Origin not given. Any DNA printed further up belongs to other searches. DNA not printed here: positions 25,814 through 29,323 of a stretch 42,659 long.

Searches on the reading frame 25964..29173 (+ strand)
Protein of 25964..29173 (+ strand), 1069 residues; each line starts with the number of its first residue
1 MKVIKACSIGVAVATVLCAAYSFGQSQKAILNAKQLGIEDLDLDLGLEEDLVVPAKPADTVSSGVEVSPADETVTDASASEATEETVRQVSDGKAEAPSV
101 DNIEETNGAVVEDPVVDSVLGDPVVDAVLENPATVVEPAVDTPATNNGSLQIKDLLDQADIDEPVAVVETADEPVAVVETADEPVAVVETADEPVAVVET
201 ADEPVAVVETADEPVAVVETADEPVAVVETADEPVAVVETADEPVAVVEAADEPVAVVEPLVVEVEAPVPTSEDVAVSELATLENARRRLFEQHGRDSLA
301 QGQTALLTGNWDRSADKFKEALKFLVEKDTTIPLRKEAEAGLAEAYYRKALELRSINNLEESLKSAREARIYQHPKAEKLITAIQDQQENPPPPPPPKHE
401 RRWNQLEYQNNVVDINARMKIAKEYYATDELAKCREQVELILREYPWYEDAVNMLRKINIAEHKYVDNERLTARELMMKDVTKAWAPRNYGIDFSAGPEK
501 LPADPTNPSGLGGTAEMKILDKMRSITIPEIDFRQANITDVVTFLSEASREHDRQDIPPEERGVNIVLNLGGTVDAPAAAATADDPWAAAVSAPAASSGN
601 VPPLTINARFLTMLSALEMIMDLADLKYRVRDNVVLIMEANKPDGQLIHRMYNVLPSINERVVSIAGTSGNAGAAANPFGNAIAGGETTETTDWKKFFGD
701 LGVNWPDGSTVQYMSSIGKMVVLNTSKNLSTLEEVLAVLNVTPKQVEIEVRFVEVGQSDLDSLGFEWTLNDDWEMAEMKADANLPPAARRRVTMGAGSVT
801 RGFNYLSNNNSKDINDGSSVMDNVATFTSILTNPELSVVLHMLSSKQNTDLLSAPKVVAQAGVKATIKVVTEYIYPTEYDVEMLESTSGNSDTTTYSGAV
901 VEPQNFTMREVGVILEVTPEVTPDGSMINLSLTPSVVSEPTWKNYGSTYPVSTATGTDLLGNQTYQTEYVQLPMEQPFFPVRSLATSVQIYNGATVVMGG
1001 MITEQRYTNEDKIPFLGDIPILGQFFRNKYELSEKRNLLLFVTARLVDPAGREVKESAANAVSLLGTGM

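Call 44: search_protein_families(library=pfam, proteins=[window:25964-29173:+])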
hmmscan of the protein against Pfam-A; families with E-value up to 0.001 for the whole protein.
window:25964-29173:+ (1069 aa): 1 family
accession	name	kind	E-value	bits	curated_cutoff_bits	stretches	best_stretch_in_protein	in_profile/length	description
PF00263.26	Secretin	-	7.1e-34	117.3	27.5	1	843-1048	2-169/169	Bacterial type II and III secretion system protein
